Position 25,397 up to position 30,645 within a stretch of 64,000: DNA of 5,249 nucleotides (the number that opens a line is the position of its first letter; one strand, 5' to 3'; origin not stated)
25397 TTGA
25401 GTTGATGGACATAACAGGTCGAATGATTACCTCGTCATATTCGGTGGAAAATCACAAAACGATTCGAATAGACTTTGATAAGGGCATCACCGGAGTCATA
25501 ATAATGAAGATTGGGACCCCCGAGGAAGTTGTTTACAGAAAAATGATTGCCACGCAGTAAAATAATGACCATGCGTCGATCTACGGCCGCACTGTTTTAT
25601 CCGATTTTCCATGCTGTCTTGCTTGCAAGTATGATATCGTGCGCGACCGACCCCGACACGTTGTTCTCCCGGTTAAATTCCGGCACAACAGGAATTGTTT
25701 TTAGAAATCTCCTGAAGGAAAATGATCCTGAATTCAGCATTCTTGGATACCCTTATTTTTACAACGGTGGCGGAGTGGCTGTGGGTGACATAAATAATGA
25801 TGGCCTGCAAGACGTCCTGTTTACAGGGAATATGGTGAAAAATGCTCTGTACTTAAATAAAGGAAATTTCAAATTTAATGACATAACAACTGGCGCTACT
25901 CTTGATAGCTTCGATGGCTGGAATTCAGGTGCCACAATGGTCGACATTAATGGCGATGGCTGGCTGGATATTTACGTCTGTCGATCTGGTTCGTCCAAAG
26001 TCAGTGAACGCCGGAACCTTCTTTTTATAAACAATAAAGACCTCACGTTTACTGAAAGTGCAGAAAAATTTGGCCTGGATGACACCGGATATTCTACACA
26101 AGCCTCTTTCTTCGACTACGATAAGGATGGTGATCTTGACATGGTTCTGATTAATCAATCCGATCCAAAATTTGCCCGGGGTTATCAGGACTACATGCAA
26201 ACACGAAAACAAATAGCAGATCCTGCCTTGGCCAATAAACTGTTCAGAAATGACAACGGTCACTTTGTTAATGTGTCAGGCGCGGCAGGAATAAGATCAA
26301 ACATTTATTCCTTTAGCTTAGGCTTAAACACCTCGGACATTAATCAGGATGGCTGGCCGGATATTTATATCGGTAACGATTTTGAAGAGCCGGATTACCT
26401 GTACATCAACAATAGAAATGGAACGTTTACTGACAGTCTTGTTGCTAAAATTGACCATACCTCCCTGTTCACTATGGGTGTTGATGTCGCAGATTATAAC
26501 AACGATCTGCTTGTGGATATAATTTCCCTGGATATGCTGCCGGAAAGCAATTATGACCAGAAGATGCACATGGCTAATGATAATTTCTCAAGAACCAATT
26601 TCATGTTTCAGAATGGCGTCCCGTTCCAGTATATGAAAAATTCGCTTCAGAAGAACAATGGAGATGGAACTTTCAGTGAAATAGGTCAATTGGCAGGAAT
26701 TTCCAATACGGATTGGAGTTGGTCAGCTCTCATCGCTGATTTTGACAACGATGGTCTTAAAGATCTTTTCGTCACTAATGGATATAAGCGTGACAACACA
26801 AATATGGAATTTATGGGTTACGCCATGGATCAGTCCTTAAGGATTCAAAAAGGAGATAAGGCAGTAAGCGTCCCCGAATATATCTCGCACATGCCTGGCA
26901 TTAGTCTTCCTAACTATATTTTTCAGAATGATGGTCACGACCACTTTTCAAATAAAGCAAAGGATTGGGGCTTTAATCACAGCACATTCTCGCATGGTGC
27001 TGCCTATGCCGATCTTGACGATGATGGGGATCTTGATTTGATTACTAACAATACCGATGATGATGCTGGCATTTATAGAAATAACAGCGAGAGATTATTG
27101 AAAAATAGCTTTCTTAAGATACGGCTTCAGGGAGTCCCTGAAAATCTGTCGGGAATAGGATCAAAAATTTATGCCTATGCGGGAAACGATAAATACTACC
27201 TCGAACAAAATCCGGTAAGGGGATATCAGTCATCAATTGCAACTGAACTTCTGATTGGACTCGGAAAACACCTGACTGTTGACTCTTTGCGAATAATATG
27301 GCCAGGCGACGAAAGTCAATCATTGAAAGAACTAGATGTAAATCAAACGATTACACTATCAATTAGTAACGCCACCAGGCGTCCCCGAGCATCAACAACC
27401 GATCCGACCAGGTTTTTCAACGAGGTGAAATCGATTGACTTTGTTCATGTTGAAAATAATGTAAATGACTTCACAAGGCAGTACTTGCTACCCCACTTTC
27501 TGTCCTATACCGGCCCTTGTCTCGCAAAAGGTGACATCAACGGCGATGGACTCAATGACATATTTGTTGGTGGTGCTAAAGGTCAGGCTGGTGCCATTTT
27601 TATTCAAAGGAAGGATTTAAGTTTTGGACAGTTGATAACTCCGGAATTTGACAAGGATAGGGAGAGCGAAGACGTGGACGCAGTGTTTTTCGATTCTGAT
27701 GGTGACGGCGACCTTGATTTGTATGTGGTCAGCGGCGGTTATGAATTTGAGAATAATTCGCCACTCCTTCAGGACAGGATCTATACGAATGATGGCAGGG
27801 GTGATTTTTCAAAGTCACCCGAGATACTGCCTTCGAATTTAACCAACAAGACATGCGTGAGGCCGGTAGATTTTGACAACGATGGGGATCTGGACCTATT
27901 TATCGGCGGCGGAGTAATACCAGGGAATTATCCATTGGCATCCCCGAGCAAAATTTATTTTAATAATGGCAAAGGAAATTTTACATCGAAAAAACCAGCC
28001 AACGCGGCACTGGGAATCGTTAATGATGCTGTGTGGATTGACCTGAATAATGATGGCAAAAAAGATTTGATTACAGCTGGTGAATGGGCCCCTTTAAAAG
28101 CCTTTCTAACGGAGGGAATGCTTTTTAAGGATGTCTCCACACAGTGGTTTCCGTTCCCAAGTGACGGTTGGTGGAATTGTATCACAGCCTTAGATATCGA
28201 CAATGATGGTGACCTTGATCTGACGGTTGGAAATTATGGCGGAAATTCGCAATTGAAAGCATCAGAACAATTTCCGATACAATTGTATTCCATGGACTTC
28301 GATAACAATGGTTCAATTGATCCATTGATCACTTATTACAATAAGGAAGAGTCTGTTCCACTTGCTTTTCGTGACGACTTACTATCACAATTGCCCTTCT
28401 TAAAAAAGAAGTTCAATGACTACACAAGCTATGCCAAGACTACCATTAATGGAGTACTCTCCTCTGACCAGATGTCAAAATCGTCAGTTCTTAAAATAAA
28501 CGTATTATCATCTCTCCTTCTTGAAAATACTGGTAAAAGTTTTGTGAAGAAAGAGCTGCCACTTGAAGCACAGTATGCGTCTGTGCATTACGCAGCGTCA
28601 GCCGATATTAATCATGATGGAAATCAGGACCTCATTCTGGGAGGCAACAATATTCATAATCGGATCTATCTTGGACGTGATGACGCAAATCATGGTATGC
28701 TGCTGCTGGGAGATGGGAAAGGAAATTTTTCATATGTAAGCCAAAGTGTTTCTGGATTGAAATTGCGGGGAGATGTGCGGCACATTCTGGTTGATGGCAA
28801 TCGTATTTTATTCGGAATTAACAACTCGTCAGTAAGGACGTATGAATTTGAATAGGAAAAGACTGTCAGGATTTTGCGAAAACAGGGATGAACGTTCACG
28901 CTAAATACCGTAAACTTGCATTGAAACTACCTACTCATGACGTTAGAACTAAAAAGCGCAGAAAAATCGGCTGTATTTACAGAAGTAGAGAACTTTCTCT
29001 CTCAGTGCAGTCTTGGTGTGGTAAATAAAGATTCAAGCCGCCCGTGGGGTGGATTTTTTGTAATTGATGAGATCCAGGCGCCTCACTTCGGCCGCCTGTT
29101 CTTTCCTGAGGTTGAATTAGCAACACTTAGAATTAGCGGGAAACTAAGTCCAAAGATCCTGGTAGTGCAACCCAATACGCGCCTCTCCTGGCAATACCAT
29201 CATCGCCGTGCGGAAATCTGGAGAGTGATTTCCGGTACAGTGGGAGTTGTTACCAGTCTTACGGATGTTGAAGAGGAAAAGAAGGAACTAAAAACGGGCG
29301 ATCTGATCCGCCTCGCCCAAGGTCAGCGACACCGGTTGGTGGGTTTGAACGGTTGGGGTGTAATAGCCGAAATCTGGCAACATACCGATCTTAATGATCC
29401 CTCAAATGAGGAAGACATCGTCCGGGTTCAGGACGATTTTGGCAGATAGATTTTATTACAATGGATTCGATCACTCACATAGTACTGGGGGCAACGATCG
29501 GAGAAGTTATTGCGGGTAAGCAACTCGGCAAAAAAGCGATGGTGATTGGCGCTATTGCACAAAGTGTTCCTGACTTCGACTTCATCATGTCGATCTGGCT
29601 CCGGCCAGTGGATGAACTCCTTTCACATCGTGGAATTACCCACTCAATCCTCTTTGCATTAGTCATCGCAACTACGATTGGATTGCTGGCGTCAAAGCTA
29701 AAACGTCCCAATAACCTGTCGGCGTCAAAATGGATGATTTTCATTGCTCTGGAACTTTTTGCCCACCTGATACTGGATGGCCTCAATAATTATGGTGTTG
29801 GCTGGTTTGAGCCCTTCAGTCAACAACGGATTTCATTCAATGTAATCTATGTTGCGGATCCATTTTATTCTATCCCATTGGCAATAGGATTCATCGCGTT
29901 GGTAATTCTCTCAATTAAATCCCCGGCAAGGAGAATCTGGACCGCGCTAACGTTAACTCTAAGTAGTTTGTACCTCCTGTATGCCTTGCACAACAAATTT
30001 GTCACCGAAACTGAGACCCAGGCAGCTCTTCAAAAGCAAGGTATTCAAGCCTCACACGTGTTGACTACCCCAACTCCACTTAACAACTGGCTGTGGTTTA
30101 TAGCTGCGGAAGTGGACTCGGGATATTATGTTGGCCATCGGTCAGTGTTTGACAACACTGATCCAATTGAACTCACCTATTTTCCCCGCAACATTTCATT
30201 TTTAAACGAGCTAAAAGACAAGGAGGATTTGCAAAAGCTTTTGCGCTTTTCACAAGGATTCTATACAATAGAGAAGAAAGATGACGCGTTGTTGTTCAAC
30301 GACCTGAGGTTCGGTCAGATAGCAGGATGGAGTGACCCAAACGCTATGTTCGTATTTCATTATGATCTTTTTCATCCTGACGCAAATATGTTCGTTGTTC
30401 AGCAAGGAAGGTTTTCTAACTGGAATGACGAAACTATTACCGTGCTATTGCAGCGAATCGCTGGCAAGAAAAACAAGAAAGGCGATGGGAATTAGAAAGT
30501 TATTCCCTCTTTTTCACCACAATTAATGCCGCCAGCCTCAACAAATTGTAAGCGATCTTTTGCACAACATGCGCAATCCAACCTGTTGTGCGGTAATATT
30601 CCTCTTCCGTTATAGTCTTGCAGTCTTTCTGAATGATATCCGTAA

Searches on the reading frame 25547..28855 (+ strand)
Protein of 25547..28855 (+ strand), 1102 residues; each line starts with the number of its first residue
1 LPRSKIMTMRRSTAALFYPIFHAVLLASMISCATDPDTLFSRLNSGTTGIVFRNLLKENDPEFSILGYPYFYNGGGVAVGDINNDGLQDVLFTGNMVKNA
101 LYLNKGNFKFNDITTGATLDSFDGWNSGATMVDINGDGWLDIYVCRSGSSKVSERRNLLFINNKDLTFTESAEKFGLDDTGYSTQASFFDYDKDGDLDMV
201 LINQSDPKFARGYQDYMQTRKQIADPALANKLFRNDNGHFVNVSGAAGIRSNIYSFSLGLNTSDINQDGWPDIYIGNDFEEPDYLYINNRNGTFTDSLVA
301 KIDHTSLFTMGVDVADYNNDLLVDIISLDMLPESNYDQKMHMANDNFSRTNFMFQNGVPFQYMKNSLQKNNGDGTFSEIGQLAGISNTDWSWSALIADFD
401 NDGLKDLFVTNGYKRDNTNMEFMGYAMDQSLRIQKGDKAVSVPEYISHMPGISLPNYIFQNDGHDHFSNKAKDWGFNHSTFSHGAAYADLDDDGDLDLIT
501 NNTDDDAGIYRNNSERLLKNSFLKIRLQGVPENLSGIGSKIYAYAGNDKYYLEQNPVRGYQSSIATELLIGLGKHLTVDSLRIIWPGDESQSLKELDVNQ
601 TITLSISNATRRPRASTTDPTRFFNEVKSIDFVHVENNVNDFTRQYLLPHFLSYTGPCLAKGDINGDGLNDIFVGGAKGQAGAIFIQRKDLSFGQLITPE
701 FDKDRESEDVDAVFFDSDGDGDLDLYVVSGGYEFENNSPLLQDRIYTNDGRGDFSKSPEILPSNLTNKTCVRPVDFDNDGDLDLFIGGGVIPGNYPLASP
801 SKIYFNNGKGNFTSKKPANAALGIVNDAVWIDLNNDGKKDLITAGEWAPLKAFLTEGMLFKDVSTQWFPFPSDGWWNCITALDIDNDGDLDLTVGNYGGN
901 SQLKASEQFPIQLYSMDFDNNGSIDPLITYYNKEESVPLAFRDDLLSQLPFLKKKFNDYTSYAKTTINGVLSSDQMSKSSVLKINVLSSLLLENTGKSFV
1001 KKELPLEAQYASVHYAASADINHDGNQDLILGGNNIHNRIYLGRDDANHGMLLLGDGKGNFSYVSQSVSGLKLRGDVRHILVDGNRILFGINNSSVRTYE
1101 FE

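Call 8: search_protein_families(library=pfam, proteins=[window:25547-28855:+], max_evalue=0.001)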
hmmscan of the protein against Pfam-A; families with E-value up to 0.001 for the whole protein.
window:25547-28855:+ (1102 aa): 4 families
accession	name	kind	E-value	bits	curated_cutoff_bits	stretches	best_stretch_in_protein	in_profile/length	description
PF13517.12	FG-GAP_3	-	6.8e-76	251.2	26.9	9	81-144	1-61/61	FG-GAP-like repeat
PF01839.29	FG-GAP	-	5.9e-23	80.7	22.1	0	880-900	6-26/37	FG-GAP repeat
PF07593.17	UnbV_ASPIC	-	2.3e-16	59.9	23.4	1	536-603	1-68/68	ASPIC and UnbV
PF16743.10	PliI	-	0.00019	21.5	27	0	823-849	57-83/123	Periplasmic lysozyme inhibitor of I-type lysozyme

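Call 69: search_protein_families(library=ncbifam, proteins=[window:25565-28852:+], max_evalue=0.001)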
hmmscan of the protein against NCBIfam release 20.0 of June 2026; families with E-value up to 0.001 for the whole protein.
window:25565-28852:+ (1096 aa): 0 families

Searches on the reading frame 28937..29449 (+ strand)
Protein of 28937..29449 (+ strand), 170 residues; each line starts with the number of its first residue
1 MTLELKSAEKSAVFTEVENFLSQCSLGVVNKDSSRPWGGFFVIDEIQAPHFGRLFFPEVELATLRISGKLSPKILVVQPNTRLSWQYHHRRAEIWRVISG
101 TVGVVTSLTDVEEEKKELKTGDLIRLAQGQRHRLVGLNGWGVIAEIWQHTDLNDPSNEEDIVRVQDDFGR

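Call 8: search_protein_families(library=pfam, proteins=[window:28937-29449:+], max_evalue=0.001)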
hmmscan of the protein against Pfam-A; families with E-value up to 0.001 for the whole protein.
window:28937-29449:+ (170 aa): 2 families
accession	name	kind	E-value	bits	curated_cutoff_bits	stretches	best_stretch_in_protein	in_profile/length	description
PF01050.24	MannoseP_isomer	-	9.3e-11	42.4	23.6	1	61-166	19-116/116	Mannose-6-phosphate isomerase C-terminal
PF07883.17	Cupin_2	-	4.4e-07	30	27.2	1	75-134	3-56/70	Cupin domain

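Call 69: search_protein_families(library=ncbifam, proteins=[window:28937-29446:+], max_evalue=0.001)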
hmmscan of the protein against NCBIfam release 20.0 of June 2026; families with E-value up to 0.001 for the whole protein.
window:28937-29446:+ (170 aa): 2 families
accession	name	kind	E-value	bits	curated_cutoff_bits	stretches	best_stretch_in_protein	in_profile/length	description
TIGR01479.1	GMP_PMI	equivalog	1.6e-08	33.8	372.95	1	63-169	368-466/467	mannose-1-phosphate guanylyltransferase/mannose-6-phosphate isomerase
NF012004.0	PRK15460.1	equivalog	1.1e-05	24.3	859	1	72-170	387-477/478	mannose-1-phosphate guanyltransferase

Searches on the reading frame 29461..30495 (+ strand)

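Call 8: search_protein_families(library=pfam, proteins=[window:29461-30495:+], max_evalue=0.001)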
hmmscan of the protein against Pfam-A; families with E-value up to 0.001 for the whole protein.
window:29461-30495:+ (344 aa): 1 family
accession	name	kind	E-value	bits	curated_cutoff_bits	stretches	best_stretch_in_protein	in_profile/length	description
PF04307.19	YdjM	-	7.2e-33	114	29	1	1-176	1-170/176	YdjM inner membrane protein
